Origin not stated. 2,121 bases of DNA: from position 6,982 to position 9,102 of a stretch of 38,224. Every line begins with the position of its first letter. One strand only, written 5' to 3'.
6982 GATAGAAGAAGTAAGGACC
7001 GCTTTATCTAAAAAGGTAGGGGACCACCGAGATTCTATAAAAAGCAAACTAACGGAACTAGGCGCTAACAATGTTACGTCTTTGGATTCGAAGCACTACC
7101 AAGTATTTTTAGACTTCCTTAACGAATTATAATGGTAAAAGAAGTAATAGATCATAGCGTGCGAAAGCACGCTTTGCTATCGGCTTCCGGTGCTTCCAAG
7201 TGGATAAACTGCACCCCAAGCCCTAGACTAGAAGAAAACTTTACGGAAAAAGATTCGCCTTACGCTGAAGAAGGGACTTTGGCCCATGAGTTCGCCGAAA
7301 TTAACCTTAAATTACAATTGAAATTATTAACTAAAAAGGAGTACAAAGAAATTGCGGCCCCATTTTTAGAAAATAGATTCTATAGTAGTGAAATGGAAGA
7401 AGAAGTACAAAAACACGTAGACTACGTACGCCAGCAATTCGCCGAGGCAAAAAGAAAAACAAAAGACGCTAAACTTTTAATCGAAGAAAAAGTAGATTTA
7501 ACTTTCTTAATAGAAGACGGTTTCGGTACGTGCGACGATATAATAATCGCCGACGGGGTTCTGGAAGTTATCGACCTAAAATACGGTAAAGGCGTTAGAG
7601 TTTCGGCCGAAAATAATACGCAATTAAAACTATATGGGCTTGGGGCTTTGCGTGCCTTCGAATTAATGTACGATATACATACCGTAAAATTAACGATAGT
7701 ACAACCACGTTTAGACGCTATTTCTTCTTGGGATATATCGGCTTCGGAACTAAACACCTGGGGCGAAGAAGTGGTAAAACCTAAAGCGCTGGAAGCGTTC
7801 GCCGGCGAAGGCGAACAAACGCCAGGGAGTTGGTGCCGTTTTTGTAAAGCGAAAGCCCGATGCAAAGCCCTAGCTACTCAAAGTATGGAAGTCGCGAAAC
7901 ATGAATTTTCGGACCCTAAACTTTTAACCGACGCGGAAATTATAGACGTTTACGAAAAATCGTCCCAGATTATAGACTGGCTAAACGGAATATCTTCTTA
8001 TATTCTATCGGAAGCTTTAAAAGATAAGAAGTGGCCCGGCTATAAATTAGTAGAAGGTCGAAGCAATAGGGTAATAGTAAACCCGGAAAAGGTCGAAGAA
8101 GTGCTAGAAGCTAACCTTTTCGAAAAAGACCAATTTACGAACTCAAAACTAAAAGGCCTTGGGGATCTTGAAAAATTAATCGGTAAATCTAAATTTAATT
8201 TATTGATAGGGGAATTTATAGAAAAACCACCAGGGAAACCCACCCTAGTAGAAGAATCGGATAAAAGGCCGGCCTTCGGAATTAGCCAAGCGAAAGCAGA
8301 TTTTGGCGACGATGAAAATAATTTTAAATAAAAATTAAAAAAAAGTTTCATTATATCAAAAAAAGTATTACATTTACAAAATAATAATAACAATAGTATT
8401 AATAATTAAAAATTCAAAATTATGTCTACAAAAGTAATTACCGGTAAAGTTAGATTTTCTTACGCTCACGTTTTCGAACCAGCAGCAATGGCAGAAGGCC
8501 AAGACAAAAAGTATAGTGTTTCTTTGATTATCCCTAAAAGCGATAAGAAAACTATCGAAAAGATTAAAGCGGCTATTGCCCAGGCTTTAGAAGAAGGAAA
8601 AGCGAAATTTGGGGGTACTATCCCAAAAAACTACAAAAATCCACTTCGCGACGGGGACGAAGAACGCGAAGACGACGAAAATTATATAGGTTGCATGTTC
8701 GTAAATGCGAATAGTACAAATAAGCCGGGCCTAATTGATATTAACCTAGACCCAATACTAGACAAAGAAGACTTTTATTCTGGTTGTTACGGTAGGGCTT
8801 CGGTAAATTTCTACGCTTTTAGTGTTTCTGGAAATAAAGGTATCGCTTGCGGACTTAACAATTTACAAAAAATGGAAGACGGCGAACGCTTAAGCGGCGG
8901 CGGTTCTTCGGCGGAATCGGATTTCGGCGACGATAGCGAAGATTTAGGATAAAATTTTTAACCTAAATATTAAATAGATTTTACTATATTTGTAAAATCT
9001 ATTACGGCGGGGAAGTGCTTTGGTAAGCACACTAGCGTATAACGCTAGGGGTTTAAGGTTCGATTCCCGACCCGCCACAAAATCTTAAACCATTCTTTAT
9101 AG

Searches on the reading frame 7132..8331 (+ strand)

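Call 19: search_protein_families(library=phrogs, proteins=[window:7132-8331:+], max_evalue=0.01)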
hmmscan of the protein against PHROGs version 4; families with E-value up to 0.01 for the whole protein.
window:7132-8331:+ (399 aa): 2 families
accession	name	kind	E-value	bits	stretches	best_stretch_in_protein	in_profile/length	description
phrog_69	-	DNA, RNA and nucleotide metabolism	1.6e-131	440.8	1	6-397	80-479/501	exonuclease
phrog_3953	-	DNA, RNA and nucleotide metabolism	6.9e-31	108.4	1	8-217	8-180/186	exonuclease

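Call 20: search_protein_families(library=pfam, proteins=[window:7132-8331:+], max_evalue=0.01)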
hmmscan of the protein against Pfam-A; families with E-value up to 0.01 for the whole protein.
window:7132-8331:+ (399 aa): 2 families
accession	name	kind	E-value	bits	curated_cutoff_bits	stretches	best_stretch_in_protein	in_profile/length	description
PF10926.14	DUF2800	-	1.7e-141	472.1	21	1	13-380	1-368/368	Protein of unknown function (DUF2800)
PF12705.13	PDDEXK_1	-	9.7e-11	42.5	22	1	42-245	29-247/247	PD-(D/E)XK nuclease superfamily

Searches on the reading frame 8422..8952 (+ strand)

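Call 19: search_protein_families(library=phrogs, proteins=[window:8422-8952:+], max_evalue=0.01)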
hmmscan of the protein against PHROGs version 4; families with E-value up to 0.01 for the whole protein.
window:8422-8952:+ (176 aa): 1 family
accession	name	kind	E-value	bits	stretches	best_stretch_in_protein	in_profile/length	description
phrog_112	-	DNA, RNA and nucleotide metabolism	2.9e-71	241.2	1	1-174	18-197/265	Gp2.5-like ssDNA binding protein and ssDNA annealing protein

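Call 20: search_protein_families(library=pfam, proteins=[window:8422-8952:+], max_evalue=0.01)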
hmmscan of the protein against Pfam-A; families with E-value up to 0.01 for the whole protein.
window:8422-8952:+ (176 aa): 1 family
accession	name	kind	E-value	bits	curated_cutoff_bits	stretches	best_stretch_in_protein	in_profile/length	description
PF10991.15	Enc34_ssDNA-bd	-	4.5e-75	251.6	26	1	3-173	1-173/176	Enterobacter phage Enc34, ssDNA-binding protein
